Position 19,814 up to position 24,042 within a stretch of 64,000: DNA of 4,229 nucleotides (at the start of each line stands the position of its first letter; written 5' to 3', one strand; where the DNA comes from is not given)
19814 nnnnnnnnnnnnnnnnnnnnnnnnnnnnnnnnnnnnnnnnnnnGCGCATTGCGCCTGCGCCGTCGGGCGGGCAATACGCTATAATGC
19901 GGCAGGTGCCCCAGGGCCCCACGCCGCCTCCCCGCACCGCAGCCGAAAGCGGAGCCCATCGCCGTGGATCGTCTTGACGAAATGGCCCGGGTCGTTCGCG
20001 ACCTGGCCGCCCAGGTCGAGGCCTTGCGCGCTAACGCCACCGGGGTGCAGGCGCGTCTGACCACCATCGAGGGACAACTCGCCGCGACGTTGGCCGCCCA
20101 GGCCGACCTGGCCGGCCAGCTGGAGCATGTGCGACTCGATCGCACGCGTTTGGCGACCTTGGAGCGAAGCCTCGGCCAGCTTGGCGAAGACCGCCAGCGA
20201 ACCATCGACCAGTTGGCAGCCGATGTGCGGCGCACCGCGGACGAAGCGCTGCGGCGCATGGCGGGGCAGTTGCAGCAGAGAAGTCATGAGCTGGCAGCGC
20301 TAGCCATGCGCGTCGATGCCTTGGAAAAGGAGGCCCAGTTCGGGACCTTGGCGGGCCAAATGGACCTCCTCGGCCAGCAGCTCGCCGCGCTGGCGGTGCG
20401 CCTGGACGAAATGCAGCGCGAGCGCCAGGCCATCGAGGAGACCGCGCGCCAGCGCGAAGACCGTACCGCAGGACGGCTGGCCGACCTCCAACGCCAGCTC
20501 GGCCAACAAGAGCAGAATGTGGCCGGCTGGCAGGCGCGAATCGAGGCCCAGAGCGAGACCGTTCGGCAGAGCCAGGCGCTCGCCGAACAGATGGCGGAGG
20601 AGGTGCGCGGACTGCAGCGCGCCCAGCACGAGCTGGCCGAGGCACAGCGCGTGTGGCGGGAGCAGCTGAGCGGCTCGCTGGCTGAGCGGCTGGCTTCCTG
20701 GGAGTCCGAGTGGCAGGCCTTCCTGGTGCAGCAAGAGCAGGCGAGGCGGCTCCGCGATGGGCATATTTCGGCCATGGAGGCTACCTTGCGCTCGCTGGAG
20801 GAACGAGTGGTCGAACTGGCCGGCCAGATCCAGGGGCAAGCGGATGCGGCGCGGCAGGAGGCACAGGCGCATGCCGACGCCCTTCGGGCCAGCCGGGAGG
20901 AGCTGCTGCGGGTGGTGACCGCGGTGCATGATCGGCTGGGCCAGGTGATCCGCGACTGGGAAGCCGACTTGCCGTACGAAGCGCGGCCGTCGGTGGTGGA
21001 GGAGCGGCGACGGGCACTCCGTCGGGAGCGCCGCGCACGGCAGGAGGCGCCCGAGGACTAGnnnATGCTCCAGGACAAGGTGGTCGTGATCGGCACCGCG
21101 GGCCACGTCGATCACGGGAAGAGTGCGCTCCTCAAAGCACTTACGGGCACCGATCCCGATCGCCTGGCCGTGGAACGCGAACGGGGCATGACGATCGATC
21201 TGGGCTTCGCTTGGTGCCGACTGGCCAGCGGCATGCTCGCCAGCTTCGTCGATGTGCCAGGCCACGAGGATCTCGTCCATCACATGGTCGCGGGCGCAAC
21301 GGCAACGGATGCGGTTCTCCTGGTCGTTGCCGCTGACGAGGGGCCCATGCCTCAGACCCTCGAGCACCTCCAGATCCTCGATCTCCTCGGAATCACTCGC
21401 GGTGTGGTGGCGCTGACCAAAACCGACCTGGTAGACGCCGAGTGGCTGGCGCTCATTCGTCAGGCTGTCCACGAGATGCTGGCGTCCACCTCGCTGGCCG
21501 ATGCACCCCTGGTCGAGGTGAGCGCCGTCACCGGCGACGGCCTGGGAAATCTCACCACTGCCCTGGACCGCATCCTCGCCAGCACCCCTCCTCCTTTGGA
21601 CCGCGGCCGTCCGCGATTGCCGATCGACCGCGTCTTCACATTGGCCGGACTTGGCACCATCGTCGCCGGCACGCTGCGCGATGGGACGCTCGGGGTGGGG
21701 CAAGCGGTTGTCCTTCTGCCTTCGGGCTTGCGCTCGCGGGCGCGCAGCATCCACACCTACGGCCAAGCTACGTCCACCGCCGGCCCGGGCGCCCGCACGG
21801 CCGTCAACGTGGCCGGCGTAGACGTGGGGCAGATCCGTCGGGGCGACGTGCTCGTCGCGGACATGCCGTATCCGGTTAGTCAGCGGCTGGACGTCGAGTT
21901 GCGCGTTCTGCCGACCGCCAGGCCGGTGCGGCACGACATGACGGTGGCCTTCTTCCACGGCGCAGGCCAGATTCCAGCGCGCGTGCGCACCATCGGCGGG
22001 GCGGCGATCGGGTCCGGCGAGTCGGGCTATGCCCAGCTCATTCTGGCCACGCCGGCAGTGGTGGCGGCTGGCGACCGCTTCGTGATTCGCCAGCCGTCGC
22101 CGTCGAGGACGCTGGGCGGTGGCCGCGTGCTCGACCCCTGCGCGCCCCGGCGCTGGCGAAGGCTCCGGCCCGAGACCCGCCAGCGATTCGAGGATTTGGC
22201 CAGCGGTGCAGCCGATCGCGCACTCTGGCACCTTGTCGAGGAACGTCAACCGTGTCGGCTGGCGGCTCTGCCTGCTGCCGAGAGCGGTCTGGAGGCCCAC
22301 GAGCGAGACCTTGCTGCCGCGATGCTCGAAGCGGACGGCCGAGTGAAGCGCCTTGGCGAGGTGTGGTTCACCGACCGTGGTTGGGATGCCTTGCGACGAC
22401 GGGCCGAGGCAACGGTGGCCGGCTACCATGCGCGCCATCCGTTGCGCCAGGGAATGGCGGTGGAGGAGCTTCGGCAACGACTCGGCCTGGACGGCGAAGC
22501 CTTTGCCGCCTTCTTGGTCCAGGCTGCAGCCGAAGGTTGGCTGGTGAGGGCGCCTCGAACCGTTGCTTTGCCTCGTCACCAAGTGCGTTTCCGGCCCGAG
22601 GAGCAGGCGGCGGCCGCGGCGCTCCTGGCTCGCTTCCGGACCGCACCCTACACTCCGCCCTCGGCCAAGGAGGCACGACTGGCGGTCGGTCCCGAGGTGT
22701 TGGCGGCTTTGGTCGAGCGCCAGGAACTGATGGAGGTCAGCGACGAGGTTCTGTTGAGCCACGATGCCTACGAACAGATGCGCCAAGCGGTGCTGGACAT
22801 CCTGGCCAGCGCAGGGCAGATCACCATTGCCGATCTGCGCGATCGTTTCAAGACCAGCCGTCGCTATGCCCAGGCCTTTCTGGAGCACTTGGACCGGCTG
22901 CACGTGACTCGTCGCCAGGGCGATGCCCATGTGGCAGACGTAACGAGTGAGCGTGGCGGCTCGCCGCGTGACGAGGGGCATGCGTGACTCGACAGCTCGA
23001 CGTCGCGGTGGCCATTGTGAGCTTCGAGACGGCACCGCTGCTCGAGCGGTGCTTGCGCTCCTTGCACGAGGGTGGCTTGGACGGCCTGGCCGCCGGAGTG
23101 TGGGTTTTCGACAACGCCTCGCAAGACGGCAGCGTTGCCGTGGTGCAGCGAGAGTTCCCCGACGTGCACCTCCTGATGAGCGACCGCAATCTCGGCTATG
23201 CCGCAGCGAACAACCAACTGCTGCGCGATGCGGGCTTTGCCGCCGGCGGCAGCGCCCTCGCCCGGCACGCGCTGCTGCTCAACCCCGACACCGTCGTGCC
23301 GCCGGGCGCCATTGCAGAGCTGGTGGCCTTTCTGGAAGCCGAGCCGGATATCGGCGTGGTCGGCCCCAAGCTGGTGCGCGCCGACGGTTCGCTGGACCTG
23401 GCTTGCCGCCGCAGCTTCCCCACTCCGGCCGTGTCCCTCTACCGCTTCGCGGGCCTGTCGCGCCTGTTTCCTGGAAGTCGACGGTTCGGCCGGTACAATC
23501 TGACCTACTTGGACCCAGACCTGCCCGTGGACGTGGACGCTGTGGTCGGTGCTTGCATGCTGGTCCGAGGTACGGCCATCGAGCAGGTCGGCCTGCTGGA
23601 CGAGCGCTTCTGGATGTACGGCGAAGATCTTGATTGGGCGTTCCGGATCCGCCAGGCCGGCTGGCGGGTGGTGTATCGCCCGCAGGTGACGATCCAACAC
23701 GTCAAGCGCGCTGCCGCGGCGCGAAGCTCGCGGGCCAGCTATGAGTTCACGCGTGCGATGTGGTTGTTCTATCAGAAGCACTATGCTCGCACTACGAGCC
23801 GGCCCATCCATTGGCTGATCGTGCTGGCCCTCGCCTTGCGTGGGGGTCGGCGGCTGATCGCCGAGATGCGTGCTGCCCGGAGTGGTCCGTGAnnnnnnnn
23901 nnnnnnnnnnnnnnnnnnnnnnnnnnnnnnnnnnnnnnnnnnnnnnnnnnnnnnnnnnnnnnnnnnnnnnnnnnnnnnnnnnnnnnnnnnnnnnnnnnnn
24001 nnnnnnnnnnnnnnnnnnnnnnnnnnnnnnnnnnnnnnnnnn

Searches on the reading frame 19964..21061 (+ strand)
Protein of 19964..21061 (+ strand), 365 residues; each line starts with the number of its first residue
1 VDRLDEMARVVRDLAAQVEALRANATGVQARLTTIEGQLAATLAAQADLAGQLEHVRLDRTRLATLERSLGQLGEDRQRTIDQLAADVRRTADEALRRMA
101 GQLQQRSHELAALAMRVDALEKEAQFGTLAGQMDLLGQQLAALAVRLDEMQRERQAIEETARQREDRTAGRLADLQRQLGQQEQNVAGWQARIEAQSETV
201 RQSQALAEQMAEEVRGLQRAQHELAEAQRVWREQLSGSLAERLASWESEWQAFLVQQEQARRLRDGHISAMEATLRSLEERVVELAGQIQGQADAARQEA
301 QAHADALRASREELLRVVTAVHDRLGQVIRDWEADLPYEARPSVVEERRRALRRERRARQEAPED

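Call 6: search_protein_families(library=pfam, proteins=[window:19964-21061:+], max_evalue=0.001)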
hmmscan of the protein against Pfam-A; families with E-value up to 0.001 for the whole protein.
window:19964-21061:+ (365 aa): 0 families

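Call 14: search_protein_families(library=ncbifam, proteins=[window:19964-21061:+], max_evalue=0.01)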
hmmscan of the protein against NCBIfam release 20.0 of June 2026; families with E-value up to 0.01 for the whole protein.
window:19964-21061:+ (365 aa): 7 families
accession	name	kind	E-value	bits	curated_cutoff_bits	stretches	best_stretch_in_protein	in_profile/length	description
NF047515.1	SpiroCoCo_C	equivalog_domain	2.6e-07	30.1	125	1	66-228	40-203/313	SpiroCoCo family coiled-coil protein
TIGR02168.1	SMC_prok_B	equivalog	1.1e-05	23.4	567.35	1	23-318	672-979/1181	chromosome segregation protein SMC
NF045487.1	ASRP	equivalog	0.00015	20.6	300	1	129-300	322-480/593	archaea-specific SMC-related protein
NF045497.1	IsobCoAmut_IcmF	equivalog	0.00047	18.1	1500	1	89-278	341-527/1076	fused isobutyryl-CoA mutase/GTPase IcmF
TIGR02169.1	SMC_prok_A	equivalog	0.00052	17.8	729.4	1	11-358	677-1005/1165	chromosome segregation protein SMC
TIGR04523.1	Mplasa_alph_rch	subfamily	0.0022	16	270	1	60-228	449-612/745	helix-rich protein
NF041034.1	Rad50_Sulf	equivalog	0.0065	14.4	1000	0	136-265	452-577/872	DNA double-strand break repair ATPase Rad50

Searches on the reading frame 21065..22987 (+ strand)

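Call 6: search_protein_families(library=pfam, proteins=[window:21065-22987:+], max_evalue=0.001)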
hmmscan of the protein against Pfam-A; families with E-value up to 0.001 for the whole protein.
window:21065-22987:+ (640 aa): 6 families
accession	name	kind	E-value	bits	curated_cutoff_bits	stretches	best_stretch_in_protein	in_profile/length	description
PF00009.33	GTP_EFTU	-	5e-32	111.4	26.5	1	5-171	2-186/188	Elongation factor Tu GTP binding domain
PF09107.17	SelB-wing_3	-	1.2e-16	60.4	23.2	1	579-623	2-46/47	Elongation factor SelB, winged helix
PF25461.1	Beta-barrel_SelB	-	1.1e-14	54.9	27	1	282-362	8-80/80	Selenocysteine-specific elongation factor, beta-barrel domain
PF09106.17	SelB-wing_2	-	6.8e-13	48.9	22.3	1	450-500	3-55/57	Elongation factor SelB, winged helix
PF03144.31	GTP_EFTU_D2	-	1.6e-08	35.3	30.3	1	197-263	1-72/73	Elongation factor Tu domain 2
PF01926.29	MMR_HSR1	-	2.8e-06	27.9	21.9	1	9-105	2-100/113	50S ribosome-binding GTPase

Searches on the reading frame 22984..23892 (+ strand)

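Call 6: search_protein_families(library=pfam, proteins=[window:22984-23892:+], max_evalue=0.001)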
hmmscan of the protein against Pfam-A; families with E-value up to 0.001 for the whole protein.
window:22984-23892:+ (302 aa): 4 families
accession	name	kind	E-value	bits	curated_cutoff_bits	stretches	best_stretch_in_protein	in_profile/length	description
PF13641.12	Glyco_tranf_2_3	-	1.7e-17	64.7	27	1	7-246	3-218/230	Glycosyltransferase like family 2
PF00535.33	Glycos_transf_2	-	2.4e-12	47.5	23.3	1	9-134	2-120/168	Glycosyl transferase family 2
PF13632.12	Glyco_trans_2_3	-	7.4e-09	36.1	27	1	97-238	3-122/198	Glycosyl transferase family group 2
PF13506.12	Glyco_transf_21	-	9.1e-05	22.4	21.7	1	184-242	99-158/174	Glycosyl transferase family 21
